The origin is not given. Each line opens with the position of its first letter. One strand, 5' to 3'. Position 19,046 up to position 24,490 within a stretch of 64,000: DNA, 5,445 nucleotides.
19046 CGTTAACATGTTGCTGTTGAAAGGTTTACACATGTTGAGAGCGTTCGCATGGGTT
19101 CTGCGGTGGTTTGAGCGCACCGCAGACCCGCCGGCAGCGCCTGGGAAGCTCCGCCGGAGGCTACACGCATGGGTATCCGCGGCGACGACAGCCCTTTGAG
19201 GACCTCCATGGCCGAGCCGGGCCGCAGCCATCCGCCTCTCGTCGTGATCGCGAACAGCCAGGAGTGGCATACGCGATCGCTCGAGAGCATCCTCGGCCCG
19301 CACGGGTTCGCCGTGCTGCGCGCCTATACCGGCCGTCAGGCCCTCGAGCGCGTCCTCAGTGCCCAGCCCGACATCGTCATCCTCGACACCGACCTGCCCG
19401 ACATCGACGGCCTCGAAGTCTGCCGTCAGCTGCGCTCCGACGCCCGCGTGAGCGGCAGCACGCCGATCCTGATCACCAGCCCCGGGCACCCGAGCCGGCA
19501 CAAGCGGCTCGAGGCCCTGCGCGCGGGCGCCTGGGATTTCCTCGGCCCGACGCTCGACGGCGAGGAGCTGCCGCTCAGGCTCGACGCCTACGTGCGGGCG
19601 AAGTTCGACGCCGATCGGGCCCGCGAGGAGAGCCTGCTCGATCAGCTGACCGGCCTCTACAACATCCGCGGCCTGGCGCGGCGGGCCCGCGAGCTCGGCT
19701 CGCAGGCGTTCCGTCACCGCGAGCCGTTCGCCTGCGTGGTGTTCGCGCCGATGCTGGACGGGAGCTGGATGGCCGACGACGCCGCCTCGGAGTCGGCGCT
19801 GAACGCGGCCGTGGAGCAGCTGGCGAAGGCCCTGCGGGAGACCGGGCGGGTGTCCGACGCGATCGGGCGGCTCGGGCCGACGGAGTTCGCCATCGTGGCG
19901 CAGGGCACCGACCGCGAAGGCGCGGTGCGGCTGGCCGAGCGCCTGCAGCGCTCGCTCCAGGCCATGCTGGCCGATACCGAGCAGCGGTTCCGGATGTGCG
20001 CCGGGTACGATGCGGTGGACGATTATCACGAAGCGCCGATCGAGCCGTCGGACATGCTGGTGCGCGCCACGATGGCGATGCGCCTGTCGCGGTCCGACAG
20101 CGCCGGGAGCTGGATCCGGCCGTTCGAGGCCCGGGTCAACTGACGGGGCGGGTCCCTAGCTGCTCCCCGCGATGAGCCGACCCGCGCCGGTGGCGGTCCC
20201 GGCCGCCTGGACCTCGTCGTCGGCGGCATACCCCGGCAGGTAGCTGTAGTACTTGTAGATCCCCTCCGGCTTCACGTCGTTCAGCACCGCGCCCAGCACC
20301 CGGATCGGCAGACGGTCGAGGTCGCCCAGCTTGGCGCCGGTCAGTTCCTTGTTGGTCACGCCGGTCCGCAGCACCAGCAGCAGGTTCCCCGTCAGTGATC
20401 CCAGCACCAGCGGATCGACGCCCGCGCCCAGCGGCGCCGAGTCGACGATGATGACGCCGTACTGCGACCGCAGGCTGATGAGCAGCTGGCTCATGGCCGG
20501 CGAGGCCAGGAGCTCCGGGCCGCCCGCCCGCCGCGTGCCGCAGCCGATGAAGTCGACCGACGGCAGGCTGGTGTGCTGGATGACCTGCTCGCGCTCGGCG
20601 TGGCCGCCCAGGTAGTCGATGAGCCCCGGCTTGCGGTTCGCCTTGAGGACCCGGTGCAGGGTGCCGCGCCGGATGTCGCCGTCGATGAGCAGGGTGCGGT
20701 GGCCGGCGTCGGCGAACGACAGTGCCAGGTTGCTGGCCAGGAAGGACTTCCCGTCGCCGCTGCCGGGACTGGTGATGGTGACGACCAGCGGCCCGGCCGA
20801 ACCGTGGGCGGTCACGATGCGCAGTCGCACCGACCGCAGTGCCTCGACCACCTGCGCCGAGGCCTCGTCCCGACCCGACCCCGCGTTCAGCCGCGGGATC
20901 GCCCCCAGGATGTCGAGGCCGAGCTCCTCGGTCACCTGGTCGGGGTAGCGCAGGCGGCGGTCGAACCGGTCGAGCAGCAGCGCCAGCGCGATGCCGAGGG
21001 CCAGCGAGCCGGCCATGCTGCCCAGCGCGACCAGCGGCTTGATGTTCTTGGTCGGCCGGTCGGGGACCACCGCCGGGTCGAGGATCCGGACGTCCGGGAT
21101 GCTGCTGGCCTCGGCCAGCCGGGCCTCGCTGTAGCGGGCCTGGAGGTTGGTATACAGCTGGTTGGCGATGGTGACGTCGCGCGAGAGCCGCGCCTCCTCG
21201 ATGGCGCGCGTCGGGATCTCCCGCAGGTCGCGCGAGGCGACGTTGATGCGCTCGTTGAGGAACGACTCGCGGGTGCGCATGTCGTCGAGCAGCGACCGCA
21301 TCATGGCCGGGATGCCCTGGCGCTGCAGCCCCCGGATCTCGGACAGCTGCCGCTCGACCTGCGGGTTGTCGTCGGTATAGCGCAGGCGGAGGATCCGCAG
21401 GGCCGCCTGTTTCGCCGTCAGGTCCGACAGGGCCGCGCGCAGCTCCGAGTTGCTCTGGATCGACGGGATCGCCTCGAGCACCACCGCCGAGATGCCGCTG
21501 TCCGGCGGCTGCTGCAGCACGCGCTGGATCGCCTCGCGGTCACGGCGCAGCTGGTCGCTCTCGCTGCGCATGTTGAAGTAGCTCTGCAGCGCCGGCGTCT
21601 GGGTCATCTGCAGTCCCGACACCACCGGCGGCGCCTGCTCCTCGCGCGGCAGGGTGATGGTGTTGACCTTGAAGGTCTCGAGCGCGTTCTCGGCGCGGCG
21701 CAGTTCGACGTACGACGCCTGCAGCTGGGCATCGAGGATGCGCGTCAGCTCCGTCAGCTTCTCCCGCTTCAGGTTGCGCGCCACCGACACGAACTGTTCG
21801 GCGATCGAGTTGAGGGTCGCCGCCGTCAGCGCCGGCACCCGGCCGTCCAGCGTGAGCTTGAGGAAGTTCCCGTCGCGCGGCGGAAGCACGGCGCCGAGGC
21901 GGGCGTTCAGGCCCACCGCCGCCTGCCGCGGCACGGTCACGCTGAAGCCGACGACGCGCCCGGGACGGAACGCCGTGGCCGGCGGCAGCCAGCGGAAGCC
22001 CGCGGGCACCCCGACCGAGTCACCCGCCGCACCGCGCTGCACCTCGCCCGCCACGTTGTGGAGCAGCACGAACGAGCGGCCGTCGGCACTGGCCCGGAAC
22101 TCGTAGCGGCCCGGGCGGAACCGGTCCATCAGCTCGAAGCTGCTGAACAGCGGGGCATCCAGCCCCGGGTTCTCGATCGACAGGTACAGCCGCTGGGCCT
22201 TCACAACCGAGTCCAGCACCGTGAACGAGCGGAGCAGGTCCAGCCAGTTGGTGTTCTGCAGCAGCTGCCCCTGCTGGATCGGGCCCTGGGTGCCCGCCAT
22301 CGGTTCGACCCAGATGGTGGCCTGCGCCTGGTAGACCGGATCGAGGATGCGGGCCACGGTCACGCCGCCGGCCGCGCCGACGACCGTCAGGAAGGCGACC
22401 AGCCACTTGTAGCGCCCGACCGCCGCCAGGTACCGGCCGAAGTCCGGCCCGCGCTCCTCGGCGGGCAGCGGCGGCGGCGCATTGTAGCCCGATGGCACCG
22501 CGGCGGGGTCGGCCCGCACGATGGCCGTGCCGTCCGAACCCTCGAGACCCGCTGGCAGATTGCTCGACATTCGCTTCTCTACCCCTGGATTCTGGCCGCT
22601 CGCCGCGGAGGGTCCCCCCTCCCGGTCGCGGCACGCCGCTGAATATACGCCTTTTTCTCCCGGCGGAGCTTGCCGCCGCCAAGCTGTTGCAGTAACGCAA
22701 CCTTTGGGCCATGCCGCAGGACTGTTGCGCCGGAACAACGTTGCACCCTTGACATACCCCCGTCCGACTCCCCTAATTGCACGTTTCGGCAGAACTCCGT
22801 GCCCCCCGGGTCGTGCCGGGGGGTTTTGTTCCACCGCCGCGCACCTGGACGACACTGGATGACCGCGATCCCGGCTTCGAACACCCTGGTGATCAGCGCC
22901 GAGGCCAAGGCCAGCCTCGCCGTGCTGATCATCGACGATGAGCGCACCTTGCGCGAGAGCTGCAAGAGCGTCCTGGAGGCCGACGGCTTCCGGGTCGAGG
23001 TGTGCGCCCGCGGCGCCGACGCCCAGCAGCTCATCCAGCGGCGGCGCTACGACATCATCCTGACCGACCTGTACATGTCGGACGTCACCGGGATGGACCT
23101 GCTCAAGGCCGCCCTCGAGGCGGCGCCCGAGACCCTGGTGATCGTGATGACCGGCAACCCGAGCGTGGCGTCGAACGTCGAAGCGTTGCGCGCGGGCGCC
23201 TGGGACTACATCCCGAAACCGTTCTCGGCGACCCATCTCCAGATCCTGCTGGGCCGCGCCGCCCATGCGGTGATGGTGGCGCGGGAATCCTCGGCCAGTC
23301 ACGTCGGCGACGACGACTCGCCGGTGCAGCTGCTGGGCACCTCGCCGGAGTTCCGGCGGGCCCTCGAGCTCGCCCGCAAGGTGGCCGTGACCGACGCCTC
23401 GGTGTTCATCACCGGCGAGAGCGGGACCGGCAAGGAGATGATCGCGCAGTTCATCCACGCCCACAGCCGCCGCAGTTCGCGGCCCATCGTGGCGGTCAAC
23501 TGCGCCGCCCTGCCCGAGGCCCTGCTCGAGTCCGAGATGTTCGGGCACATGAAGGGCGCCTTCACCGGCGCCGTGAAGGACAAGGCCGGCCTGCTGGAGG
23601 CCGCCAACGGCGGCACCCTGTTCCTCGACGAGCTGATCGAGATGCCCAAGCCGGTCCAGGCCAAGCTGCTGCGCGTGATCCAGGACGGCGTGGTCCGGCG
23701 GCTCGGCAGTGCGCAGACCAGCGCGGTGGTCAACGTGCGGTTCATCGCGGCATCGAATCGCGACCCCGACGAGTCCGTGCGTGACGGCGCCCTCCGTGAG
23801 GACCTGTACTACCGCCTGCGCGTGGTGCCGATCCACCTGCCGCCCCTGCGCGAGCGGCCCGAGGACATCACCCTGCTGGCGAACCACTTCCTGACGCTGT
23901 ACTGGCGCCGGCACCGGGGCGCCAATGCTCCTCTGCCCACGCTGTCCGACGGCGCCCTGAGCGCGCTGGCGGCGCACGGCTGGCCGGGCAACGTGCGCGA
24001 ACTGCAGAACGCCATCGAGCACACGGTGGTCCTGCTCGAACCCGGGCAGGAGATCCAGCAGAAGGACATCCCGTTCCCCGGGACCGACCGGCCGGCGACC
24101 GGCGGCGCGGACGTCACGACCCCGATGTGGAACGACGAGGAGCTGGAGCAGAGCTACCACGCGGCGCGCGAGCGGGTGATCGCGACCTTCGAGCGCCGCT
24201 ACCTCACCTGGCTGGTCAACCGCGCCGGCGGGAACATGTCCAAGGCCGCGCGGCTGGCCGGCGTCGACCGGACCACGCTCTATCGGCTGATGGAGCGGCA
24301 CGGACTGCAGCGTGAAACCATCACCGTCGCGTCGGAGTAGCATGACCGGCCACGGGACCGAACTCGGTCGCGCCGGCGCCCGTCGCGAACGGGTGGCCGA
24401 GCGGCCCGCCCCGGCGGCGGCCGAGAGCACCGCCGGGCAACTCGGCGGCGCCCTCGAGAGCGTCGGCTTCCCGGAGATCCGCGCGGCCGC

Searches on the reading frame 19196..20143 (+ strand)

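Call 16: search_protein_families(library=ncbifam, proteins=[window:19196-20143:+], max_evalue=0.001)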
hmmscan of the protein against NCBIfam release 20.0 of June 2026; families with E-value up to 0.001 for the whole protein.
window:19196-20143:+ (315 aa): 88 families (the best 25 are shown)
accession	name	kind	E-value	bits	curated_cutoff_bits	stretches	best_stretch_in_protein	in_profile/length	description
NF007135.0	PRK09581.1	equivalog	2.1e-28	99.4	474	2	27-141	16-128/457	PleD family two-component system response regulator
NF047654.1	DiguCycDgcRLepto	equivalog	1.9e-23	82.8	500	1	18-268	7-255/295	diguanylate cyclase DgcR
NF045991.1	RespRegCtrARhodob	equivalog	4.4e-14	52.8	350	1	21-135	8-118/224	response regulator transcription factor CtrA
NF040689.1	MtrAB_MtrA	equivalog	7.9e-14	51.5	300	1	29-138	14-118/219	MtrAB system response regulator MtrA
NF045944.1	ResRegRpaBCyano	equivalog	9.3e-14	51.3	330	1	27-140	11-119/229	response regulator transcription factor RpaB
TIGR00254.1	GGDEF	domain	2.3e-13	50.1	37.4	1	145-265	4-126/168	diguanylate cyclase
NF040534.1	resp_reg_YycF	equivalog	2.5e-13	49.8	340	1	29-145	16-127/231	response regulator YycF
TIGR02154.1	PhoB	equivalog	6.7e-13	48.5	296.2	1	28-140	17-127/226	phosphate regulon transcriptional regulator PhoB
NF041733.1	resp_reg_CseB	equivalog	1.1e-12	47.9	350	1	27-144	14-126/228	two-component system response regulator CseB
NF045505.1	RR_RssB_Pseudo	equivalog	1.2e-12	47.6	700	1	18-121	10-109/394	two-component system response regulator RssB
NF008296.0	PRK11083.1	equivalog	6.2e-12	45.4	273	1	29-136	19-121/228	two-component system response regulator CreB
NF007005.1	PRK09468.1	equivalog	7.4e-12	45.2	331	1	28-136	18-122/237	osmolarity response regulator transcription factor OmpR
NF033117.2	vanR_ACDEGLN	exception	2.1e-11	43.9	350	1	29-140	14-122/226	VanR-ABDEGLN family response regulator transcription factor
NF012227.0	AdeR_RR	equivalog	3.4e-11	43.1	340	1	29-145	27-138/239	efflux system response regulator transcription factor AdeR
NF041946.1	LuxO_transreg_Vib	equivalog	6.2e-11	41.8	800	1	31-139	14-118/463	quorum-sensing sigma-54 dependent transcriptional regulator LuxO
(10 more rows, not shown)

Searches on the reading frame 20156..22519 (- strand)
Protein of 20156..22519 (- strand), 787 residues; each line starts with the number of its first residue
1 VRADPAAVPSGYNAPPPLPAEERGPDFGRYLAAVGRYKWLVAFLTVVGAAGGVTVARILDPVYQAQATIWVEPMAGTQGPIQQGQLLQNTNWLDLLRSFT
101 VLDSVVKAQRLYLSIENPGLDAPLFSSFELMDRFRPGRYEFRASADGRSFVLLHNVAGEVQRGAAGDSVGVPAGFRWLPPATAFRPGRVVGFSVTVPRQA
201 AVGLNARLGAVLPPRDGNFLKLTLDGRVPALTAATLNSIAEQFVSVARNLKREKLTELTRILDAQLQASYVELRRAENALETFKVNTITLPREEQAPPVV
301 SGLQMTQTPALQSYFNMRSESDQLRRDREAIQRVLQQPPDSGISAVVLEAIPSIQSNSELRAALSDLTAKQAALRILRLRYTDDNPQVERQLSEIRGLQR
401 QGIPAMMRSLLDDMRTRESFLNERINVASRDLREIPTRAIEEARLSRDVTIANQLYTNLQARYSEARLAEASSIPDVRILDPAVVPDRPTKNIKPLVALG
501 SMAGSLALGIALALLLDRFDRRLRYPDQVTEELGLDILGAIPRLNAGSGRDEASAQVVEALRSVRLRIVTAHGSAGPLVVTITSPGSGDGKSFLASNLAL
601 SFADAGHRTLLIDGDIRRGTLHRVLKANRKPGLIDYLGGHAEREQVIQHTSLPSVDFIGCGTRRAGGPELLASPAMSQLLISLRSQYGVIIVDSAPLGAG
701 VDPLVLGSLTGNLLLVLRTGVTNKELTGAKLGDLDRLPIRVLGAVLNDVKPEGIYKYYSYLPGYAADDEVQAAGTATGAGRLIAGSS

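Call 16: search_protein_families(library=ncbifam, proteins=[window:20156-22519:-], max_evalue=0.001)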
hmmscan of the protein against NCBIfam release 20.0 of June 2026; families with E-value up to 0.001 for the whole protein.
window:20156-22519:- (787 aa): 15 families
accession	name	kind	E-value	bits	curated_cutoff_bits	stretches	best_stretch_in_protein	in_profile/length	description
TIGR01005.1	eps_transp_fam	subfamily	1.2e-59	202.2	411.7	2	552-758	521-727/754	exopolysaccharide transport protein family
NF008568.0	PRK11519.1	equivalog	2.3e-51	174.9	1068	2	556-760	505-710/720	tyrosine-protein kinase Wzc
NF007350.0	PRK09841.1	equivalog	1.2e-45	155.9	1248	2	551-760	505-713/726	tyrosine-protein kinase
TIGR01007.1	eps_fam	subfamily_domain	4.5e-34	117.8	108.05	1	579-758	19-203/204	polysaccharide biosynthesis tyrosine autokinase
TIGR03007.1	pepcterm_ChnLen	equivalog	1.8e-32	112.3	278.85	2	410-549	325-468/498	XrtA system polysaccharide chain length determinant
TIGR03029.1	EpsG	equivalog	1.6e-30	106.2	313.8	1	555-748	81-274/274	chain length determinant protein tyrosine kinase EpsG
TIGR03018.1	pepcterm_TyrKin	hypoth_equivalog_domain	4.4e-30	104.6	230.65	1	552-736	6-198/207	XrtA-associated tyrosine autokinase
TIGR03017.1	EpsF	equivalog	2.8e-16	59.3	422.75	1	210-541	124-443/444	chain length determinant protein EpsF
TIGR03815.1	CpaE_hom_Actino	equivalog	2.7e-08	33.3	154.45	1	571-696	105-232/340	septum site-determining protein Ssd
TIGR01006.1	polys_exp_MPA1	subfamily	4.8e-08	32.7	296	1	467-545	147-225/226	CspC family polysaccharide chain length determinant protein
TIGR01969.1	minD_arch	subfamily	8.3e-08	31.7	201.75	1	579-750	2-171/251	cell division ATPase MinD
TIGR01968.1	minD_bact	equivalog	2.2e-06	27.2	212.9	1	579-696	3-120/261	septum site-determining protein MinD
NF041864.1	EpsV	equivalog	0.00011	20.9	800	1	463-540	403-480/484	PCP family exopolysaccharide biosynthesis protein EpsV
NF008669.0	PRK11670.1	equivalog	0.00038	19.4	348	0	579-628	109-158/369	iron-sulfur cluster carrier protein ApbC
NF041136.1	MrpORP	equivalog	0.00068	19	450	0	580-629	8-57/365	iron-sulfur cluster carrier protein MrpORP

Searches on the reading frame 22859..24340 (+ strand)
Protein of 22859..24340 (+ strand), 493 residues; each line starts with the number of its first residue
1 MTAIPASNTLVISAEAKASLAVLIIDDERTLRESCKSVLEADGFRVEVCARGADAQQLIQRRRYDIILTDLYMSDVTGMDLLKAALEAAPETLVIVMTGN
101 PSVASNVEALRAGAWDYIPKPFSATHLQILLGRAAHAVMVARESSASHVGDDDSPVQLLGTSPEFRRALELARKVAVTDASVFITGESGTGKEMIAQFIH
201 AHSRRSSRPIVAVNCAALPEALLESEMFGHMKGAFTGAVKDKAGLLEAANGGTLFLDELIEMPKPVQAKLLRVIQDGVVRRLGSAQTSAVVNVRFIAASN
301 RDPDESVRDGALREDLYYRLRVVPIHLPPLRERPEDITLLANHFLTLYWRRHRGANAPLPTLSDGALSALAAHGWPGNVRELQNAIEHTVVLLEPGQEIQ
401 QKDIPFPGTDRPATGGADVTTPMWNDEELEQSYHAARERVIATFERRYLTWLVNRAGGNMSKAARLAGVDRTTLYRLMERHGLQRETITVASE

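Call 16: search_protein_families(library=ncbifam, proteins=[window:22859-24340:+], max_evalue=0.001)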
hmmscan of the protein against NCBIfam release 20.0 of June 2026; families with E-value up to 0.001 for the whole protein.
window:22859-24340:+ (493 aa): 113 families (the best 25 are shown)
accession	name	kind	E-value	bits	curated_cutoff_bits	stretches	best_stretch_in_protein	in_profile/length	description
NF008469.0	PRK11361.1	equivalog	2e-114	382.9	714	1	19-479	4-453/461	acetoacetate metabolism transcriptional regulator AtoC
TIGR02915.1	PEP_resp_reg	equivalog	4.7e-112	375.1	502.6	1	22-483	1-444/445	PEP-CTERM-box response regulator transcription factor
NF041946.1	LuxO_transreg_Vib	equivalog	6.8e-112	374.6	800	1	28-480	5-459/463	quorum-sensing sigma-54 dependent transcriptional regulator LuxO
TIGR01818.1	ntrC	equivalog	1.5e-111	373.5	558.6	1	22-478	1-460/463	nitrogen regulation protein NR(I)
NF011695.0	PRK15115.1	equivalog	2.5e-106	356.1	763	1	17-485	4-440/445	two-component system response regulator GlrR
NF051870.1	NAssimRespRegNtrX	equivalog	8.8e-103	344.6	600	1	21-482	3-451/452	nitrogen assimilation response regulator NtrX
NF007689.0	PRK10365.1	equivalog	2.7e-97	326.4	760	1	19-476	5-437/441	sigma-54-dependent response regulator transcription factor ZraR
NF050807.1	TransRegFlbDCaul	equivalog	5.3e-96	322.2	750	1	60-477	42-434/454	sigma-54-dependent transcriptional regulator FlbD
NF003451.0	PRK05022.1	equivalog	4.3e-94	316.1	476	1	143-484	177-511/512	nitric oxide reductase transcriptional regulator NorR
TIGR01817.1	nifA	equivalog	1.6e-93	314.3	528.85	1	156-476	196-523/534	nif-specific transcriptional activator NifA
NF041552.1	TF_PrdR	equivalog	6.3e-93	312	795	1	154-480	265-575/577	sigma-54 dependent transcriptional regulator PrdR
NF008176.1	PRK10923.1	equivalog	5.5e-89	298.9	620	1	22-483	6-468/469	nitrogen regulation protein NR(I)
NF049963.1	RespRegFlgRCampy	domain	1.1e-87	294.7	750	1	21-404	2-377/429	fla regulon two-component system response regulator FlgR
NF038308.1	RNA_repair_RtcR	equivalog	2e-85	287.7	650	1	158-475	182-505/530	RNA repair transcriptional activator RtcR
TIGR02329.1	propionate_PrpR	equivalog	4.5e-79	266.5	499.2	1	140-479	196-525/526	propionate catabolism operon regulatory protein PrpR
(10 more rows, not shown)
